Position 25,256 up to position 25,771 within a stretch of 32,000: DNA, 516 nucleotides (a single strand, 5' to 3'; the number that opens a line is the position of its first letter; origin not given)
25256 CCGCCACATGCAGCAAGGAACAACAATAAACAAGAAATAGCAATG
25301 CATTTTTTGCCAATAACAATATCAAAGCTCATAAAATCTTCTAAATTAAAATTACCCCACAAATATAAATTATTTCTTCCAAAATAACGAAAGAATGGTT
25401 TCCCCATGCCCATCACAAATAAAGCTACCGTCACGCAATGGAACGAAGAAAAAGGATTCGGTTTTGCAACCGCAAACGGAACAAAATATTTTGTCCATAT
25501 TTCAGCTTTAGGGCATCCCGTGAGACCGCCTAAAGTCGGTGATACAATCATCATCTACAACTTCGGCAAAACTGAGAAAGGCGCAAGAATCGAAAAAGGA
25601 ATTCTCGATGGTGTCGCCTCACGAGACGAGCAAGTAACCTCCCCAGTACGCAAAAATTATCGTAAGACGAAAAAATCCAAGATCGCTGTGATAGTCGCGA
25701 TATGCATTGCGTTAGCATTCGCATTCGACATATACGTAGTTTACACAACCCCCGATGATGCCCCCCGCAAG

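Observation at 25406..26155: Cold-shock domain / TM helix / barnase fusion with no adjacent barstar-like inhibitor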

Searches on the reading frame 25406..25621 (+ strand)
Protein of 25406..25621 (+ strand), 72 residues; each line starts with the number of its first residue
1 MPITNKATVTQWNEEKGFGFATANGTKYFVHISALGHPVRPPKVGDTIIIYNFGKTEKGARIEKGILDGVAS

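Call 13: find_homologous_proteins(query=A2, max_evalue=0.001)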
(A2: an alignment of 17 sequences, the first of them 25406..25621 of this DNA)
Query A2 (17 sequences) (72 aa, profile of the alignment): 46 proteins with E <= 0.001 among 3801 candidates.
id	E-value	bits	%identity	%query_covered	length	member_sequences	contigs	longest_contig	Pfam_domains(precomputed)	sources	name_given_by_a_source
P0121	2.2e-37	144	94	100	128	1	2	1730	-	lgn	-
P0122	1.1e-36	142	78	100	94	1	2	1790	-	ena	-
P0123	4.5e-35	137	74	97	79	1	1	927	-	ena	-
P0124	1.0e-33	133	71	97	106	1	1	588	-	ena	-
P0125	2.4e-33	132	74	100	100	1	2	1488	-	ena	-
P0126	3.9e-33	131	69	97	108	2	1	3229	PF00545.26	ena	-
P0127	2.5e-21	93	54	97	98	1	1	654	-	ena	-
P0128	3.7e-21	93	61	93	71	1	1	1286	-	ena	-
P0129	9.5e-18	82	66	65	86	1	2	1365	-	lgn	-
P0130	4.8e-10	57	43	83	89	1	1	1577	-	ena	-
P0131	4.9e-10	57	93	42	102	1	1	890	-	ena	-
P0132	1.1e-8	53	41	96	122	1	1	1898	PF00313.29,PF08206.18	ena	-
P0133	1.9e-8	52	51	63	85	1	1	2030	PF00313.29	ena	-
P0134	1.9e-8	52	39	92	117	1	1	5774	PF00313.29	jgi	jgi:cold shock CspA family protein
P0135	1.1e-7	49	38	97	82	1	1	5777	PF14444.13,PF00313.29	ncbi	ncbi:MAG: cold shock domain-containing protein, partial [Phormidesmis sp.]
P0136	1.1e-7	49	33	94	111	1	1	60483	PF00313.29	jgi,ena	-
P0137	1.6e-7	49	53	60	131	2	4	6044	PF00313.29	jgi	jgi:cold shock CspA family protein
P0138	1.9e-7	49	48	67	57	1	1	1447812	PF00313.29,PF08206.18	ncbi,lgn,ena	-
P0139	2.6e-7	48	51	63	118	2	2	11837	PF00313.29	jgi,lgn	-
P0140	4.1e-7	48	44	60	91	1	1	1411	PF00313.29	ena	-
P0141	5.2e-7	47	37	92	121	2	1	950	PF00313.29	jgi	-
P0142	6.4e-7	47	46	82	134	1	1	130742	PF00313.29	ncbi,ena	-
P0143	8.6e-7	46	37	96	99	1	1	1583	PF00313.29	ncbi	ncbi:MAG: cold shock domain-containing protein, partial [Microcystis aeruginosa]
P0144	9.5e-7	46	44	60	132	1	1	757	PF00313.29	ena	-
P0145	3.1e-6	45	38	94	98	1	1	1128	PF00313.29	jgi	jgi:cold shock CspA family protein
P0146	4.0e-6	44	42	64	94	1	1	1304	PF00313.29,PF08206.18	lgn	-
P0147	7.2e-6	44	33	97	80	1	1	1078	PF00313.29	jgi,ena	jgi:cold shock CspA family protein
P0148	8.8e-6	43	43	61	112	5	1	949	PF00313.29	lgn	-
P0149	9.4e-6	43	48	61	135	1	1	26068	PF00313.29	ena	-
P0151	1.4e-5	43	43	61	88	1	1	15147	PF00313.29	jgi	-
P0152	1.6e-5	42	48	61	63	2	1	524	PF00313.29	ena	-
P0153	1.8e-5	42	48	61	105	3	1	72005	PF00313.29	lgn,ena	-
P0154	2.6e-5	42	46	72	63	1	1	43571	PF00313.29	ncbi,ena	-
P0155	2.9e-5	42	38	93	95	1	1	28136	PF00313.29,PF08206.18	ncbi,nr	ncbi:MAG: cold shock domain-containing protein [Enterobacterales bacterium]|nr:cold shock domain-con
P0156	4.1e-5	41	42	57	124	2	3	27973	PF00313.29,PF08206.18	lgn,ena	-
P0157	4.2e-5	41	35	64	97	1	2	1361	PF00313.29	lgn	-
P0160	5.9e-5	41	39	78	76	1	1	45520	PF00313.29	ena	-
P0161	6.9e-5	40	43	81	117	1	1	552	PF00313.29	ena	-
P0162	8.1e-5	40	42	60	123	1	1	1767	PF00313.29,PF08206.18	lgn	-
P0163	1.6e-4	39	43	61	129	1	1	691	PF00313.29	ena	-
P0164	2.9e-4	38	33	93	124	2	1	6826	PF00313.29,PF08206.18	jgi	jgi:cold shock CspA family protein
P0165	3.3e-4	38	53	61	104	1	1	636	PF00313.29,PF08206.18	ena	-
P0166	9.9e-4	37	50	51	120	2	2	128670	PF00313.29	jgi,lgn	jgi:cold shock CspA family protein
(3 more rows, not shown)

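Call 25: search_protein_representatives(alignment_id=A2)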
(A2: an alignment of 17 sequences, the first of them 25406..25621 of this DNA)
Query: 17 sequences, 72 profile positions. Proteins with E-value up to 0.001 (for the whole library): 1233; up to 1e-10: 68; up to 1e-30: 2. The best 150 are listed.
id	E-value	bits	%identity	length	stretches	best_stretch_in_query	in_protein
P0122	3.4e-37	142.3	-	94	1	1-71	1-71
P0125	7.5e-34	131.5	-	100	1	1-71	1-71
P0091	1.2e-30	121.2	-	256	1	1-71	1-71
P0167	1.2e-29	118.1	-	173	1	4-72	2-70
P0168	2.5e-28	113.8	-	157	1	1-69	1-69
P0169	6.9e-27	109.2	-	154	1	3-71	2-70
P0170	1.4e-26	108.2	-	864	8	6-36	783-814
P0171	1.5e-26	108.1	-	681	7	7-36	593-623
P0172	4.8e-26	106.5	-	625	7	7-36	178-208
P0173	4.3e-25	103.5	-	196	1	1-71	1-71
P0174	1.0e-24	102.3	-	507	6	7-50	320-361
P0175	1.8e-24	101.5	-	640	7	7-35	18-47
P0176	4.2e-24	100.3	-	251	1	1-68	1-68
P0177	4.6e-24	100.2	-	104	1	1-71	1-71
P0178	4.7e-24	100.1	-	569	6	5-37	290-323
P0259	8.0e-09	51.4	-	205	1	5-68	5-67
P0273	2.1e-08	50.0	-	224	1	5-71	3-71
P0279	2.4e-08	49.8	-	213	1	5-70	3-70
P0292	5.3e-08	48.7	-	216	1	2-70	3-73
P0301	7.0e-08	48.3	-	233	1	6-65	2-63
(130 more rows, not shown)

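Call 26: search_protein_families(library=pfam, proteins=[P0167, P0168, P0169, P0173, P0176, P0259, P0273, P0279, P0292, P0301], max_evalue=0.01)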
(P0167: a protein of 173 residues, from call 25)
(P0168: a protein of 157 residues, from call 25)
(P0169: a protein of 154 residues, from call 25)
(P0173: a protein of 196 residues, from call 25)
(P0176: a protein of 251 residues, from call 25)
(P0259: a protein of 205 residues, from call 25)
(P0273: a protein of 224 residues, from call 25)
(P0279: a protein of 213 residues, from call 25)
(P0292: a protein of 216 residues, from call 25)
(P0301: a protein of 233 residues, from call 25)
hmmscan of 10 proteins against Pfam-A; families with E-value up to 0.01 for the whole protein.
P0167 (173 aa): 0 families

P0168 (157 aa): 0 families

P0169 (154 aa): 1 family
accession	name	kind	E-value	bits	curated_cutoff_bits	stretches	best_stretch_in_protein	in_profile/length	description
PF00313.28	CSD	-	0.0013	19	27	1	5-58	2-57/66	'Cold-shock' DNA-binding domain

P0173 (196 aa): 1 family
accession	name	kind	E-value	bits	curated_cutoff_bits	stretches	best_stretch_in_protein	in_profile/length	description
PF05901.16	Excalibur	-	9.5e-10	39.1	22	1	157-191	1-36/36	Excalibur calcium-binding domain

P0176 (251 aa): 2 families
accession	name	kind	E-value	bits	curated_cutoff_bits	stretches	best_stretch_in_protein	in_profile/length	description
PF00545.25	Ribonuclease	-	2.8e-07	31.4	24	1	206-248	50-97/98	ribonuclease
PF00313.28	CSD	-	0.0097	16.2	27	0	8-36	4-34/66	'Cold-shock' DNA-binding domain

P0259 (205 aa): 2 families
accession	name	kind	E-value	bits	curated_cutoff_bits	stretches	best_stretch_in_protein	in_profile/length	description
PF06961.18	DUF1294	-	8.9e-21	74.3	25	1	111-165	1-55/55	Protein of unknown function (DUF1294)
PF00313.28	CSD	-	1.9e-06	28.1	27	1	10-64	5-62/66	'Cold-shock' DNA-binding domain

P0273 (224 aa): 3 families
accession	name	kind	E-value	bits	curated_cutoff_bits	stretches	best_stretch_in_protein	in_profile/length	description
PF00313.28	CSD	-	1.7e-10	41.1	27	1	7-64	5-62/66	'Cold-shock' DNA-binding domain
PF05901.16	Excalibur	-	1.5e-09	38.5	22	1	187-220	2-36/36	Excalibur calcium-binding domain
PF08206.17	OB_RNB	-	0.00076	19.6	24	1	13-38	7-32/58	Ribonuclease B OB domain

P0279 (213 aa): 2 families
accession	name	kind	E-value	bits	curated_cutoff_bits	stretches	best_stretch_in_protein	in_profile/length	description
PF00313.28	CSD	-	2.9e-09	37.1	27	1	7-64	5-62/66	'Cold-shock' DNA-binding domain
PF05901.16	Excalibur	-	7.8e-09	36.2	22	1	174-207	2-36/36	Excalibur calcium-binding domain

P0292 (216 aa): 1 family
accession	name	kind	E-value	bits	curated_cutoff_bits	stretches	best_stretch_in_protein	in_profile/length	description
PF00313.28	CSD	-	5.2e-08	33.1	27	1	7-67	2-62/66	'Cold-shock' DNA-binding domain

P0301 (233 aa): 2 families
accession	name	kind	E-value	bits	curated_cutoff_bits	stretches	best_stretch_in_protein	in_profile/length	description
PF00313.28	CSD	-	2e-13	50.4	27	1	1-64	1-64/66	'Cold-shock' DNA-binding domain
PF01040.23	UbiA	-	0.0078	16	34.2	1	83-150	48-108/250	UbiA prenyltransferase family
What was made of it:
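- The same CSD-TM cassette carries Excalibur, which Pfam describes as a calcium-binding domain and which I recall (not tested here) as extracellular (call 26).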

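Call 40: search_solved_structures(query=A2, max_evalue=0.01, show_alignments=2)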
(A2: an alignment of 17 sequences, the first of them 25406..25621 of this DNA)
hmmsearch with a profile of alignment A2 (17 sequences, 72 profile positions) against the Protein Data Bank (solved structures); distinct sequences matched with E-value up to 0.01: 24.
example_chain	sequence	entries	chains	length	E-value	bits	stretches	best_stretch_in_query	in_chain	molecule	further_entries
3a0j_A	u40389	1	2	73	4.4e-05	26.5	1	8-61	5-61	Cold shock protein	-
2lxj_A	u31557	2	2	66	0.00029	23.9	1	7-60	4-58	Cold shock-like protein CspLA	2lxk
5xv9_A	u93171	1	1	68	0.00041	23.4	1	9-63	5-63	Cold-shock DNA-binding domain family protein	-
2i5l_X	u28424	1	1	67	0.00058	22.9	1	8-51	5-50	Cold shock protein cspB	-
6t00_A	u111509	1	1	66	0.00086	22.4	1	9-50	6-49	Cold shock protein CspD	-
1csp_A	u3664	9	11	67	0.00089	22.3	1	9-50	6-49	COLD SHOCK PROTEIN B(CSPB) | MAJOR COLD-SHOCK PROTEIN | Cold shock protein cspB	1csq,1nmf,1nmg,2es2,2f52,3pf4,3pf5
1hz9_A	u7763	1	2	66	0.0013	21.8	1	8-50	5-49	COLD SHOCK PROTEIN CSPB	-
2mo0_A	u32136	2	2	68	0.0013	21.8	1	5-64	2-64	Cold-shock DNA-binding domain protein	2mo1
1hzc_A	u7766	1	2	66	0.0014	21.7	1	8-50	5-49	COLD SHOCK PROTEIN CSPB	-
1hzb_A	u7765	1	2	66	0.0017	21.4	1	8-46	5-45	COLD SHOCK PROTEIN CSPB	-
1c9o_A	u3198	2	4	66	0.0018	21.4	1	8-46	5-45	COLD-SHOCK PROTEIN | Cold shock protein cspB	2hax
1hza_A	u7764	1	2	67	0.0018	21.4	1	8-46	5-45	COLD SHOCK PROTEIN CSPB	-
1i5f_A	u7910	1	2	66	0.0019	21.3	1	8-46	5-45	COLD-SHOCK PROTEIN CSPB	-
2i5m_X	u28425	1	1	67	0.0021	21.2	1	9-38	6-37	Cold shock protein cspB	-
5jx4_A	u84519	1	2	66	0.0021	21.1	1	7-37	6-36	Cold shock protein CspB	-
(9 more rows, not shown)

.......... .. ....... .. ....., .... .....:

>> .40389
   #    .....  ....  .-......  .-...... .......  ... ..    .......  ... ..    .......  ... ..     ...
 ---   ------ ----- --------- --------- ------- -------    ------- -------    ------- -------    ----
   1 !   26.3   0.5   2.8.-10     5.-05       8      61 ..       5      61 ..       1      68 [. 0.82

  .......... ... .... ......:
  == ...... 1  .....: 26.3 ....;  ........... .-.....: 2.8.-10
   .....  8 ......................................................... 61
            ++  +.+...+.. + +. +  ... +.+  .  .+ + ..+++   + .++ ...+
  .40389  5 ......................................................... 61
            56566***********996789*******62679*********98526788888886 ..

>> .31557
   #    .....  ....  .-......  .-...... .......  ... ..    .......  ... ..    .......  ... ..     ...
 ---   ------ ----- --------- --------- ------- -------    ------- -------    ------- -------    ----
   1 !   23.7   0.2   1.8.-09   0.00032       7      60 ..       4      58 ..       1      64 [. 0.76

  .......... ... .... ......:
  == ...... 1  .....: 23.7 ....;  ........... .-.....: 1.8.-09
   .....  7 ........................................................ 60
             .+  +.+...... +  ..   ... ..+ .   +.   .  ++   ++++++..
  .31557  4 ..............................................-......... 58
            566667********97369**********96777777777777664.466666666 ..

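Call 49: predict_structure(alignment_id=A2)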
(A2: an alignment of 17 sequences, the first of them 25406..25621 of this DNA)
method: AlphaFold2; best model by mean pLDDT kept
length: 72 residues; sequences in the alignment: 17
mean_pLDDT: 89.4   pTM: 0.75
mean pLDDT of the five models: 89.4, 87.4, 86.7, 86.1, 85.6
residues with pLDDT >= 90: 51; 70-90: 16; 50-70: 3; < 50: 2
segments of 3 or more residues with pLDDT < 50: none
pLDDT, mean of each block of 10 residues (from residue 1): 76 95 92 91 94 88 92 72
secondary structure, 60 per line:
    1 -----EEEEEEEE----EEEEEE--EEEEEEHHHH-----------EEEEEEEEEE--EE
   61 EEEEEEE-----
elements in order: E6-13 E18-23 E26-31 H32-35 E47-56 E59-67
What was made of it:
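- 25406..25621 (+): Cold-shock domain (residues 1-72), predicted to be cytoplasmic. The RNP1-like motif is KGFGFA and the RNP2-like motif is YFVHI. The AF2 model has pLDDT 89 and five beta-strands (call 49).
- On Cold-shock domain (PF00313): The model of residues 1-72 has pLDDT 89 and five strands (call 49).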

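Call 52: fold_search(model_id=the predicted structure, library=pdb)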
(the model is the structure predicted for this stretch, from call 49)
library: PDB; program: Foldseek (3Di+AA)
matches with E <= 10: 639; with E <= 0.001: 1
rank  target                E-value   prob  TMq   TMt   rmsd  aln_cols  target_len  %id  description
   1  5jx4_B                7.2e-04  1.00  0.72  0.78   1.8        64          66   22  Crystal structure of E36-G37del mutant of the Bacillus caldolyticus cold shock protein. (released 2017-05-10)
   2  1hzb_A                1.2e-03  1.00  0.75  0.81   1.9        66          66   21  BACILLUS CALDOLYTICUS COLD-SHOCK PROTEIN MUTANTS TO STUDY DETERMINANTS OF PROTEIN STABILITY (released 2001-11-07)
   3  2lxj_MODEL_1_A        1.3e-03  1.00  0.73  0.79   1.7        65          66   28  Backbone 1H, 13C, and 15N Chemical Shift Assignments for cold shock protein, LmCsp with dT7 (released 2013-08-07)
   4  1hzc_A                1.5e-03  1.00  0.73  0.79   2.0        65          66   22  BACILLUS CALDOLYTICUS COLD-SHOCK PROTEIN MUTANTS TO STUDY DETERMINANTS OF PROTEIN STABILITY (released 2001-11-07)
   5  1hza_A                1.8e-03  1.00  0.75  0.80   2.1        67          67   21  BACILLUS CALDOLYTICUS COLD-SHOCK PROTEIN MUTANTS TO STUDY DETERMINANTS OF PROTEIN STABILITY (released 2001-11-07)
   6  2i5l                  2.1e-03  1.00  0.72  0.76   2.3        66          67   26  Crystal structure of Bacillus subtilis Cold Shock Protein variant Bs-CspB M1R/E3K/K65I (released 2007-05-22)
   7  2l15_MODEL_1_A        2.3e-03  1.00  0.66  0.68   3.8        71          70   25  Solution Structure of Cold Shock Protein CspA Using Combined NMR and CS-Rosetta method (released 2010-09-15)
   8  7f3j_A                2.6e-03  1.00  0.69  0.57   3.0        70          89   27  Crystal structure of human YBX2 CSD in complex with m5C RNA in space group P1 (released 2022-06-22)
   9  1c9o_A                2.8e-03  1.00  0.71  0.76   2.1        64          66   22  CRYSTAL STRUCTURE ANALYSIS OF THE BACILLUS CALDOLYTICUS COLD SHOCK PROTEIN BC-CSP (released 2000-04-02)
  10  1i5f_A                2.9e-03  1.00  0.71  0.76   2.1        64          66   22  BACILLUS CALDOLYTICUS COLD-SHOCK PROTEIN MUTANTS TO STUDY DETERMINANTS OF PROTEIN STABILITY (released 2001-11-07)
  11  8h1i_B                3.1e-03  1.00  0.72  0.75   1.8        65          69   31  Crystal structure of PlyGRCS, a bacteriophage Endolysin in complex with Cold shock protein C (released 2023-10-18)
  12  2mo0_MODEL_1_A        3.5e-03  1.00  0.69  0.73   2.2        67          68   27  Backbone 1H, 13C, and 15N Chemical Shift Assignments for cold shock protein, TaCsp (released 2014-08-20)
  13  1hz9_A                3.7e-03  1.00  0.72  0.78   2.1        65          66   22  BACILLUS CALDOLYTICUS COLD-SHOCK PROTEIN MUTANTS TO STUDY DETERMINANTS OF PROTEIN STABILITY (released 2001-11-07)
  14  5xv9_MODEL_1_A        4.0e-03  1.00  0.71  0.74   2.1        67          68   31  Solution Structure of Cold Shock Protein from Colwellia psychrerythraea (released 2018-07-04)
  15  7f3j_E                4.0e-03  1.00  0.67  0.55   3.0        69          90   23  Crystal structure of human YBX2 CSD in complex with m5C RNA in space group P1 (released 2022-06-22)
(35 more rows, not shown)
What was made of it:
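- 25406..25621 (+): The Foldseek top 50 are all CSDs (call 52).
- On Cold-shock domain (PF00313): The Foldseek top 50 are all CSDs, with TM 0.72-0.81 and rmsd about 1.8-2.1 A to Bc-Csp (call 52).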

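Call 54: list_cluster_members(proteins=[P0173, P0117, P0176, window:25406-26152:+])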
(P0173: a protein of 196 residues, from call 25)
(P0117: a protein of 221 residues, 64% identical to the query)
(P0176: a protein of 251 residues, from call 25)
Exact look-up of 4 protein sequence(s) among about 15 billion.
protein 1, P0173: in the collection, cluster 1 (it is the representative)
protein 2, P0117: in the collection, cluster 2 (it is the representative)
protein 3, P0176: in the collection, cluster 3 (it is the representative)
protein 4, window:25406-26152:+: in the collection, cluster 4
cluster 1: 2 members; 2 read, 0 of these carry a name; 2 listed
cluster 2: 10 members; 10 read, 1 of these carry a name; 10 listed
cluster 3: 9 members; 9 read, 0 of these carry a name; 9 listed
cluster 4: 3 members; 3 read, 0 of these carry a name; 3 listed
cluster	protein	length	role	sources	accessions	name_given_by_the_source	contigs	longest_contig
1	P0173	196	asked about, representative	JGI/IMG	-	-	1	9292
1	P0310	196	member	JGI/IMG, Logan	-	-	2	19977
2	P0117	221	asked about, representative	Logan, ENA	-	-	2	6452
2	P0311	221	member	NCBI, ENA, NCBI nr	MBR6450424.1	MAG: hypothetical protein IKS96_10880 [Fibrobacter sp.] | hypothetical protein [Fibrobacter sp.]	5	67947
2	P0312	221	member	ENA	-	-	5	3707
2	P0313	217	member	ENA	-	-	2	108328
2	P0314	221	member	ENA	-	-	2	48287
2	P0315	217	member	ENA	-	-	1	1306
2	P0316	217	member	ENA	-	-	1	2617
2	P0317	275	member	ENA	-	-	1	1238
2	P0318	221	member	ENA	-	-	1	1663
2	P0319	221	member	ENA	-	-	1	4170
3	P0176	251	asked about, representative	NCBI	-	-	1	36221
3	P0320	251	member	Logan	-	-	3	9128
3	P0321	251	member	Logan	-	-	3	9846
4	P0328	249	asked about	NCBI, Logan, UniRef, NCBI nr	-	-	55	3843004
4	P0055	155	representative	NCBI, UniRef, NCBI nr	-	-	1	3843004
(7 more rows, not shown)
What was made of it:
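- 25406..26155 (+): Complete gene for the 249-aa CSD-TM-barnase protein, including the stop codon at 26153-26155. The exact 249-aa sequence is on record in NCBI/UniRef (P0328, call 54).
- The 249-aa form is also on record for the same 3.84-Mb contig (call 54).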

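Call 55: find_encoding_contigs(protein=P0310, flank=5000, max_places=2)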
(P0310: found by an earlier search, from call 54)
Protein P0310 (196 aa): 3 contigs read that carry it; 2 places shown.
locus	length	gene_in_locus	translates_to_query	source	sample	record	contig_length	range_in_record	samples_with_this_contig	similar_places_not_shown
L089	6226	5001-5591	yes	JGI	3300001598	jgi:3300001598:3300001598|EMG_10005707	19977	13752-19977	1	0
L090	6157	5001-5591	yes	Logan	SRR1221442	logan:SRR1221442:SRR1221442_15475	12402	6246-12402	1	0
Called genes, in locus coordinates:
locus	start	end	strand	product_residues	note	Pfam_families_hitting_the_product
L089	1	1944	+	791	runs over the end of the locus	PF20720:nSTAND3 (faint), PF07728:AAA_5, PF28529:McrB_lid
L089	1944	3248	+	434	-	PF10117:McrBC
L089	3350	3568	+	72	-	-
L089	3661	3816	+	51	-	-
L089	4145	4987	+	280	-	-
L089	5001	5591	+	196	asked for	PF05901:Excalibur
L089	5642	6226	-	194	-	?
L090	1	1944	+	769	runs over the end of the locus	PF00004:AAA (faint), PF20720:nSTAND3 (faint), PF07728:AAA_5, PF28529:McrB_lid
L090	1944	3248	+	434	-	PF10117:McrBC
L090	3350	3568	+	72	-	-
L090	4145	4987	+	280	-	-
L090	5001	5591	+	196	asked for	PF05901:Excalibur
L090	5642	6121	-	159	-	-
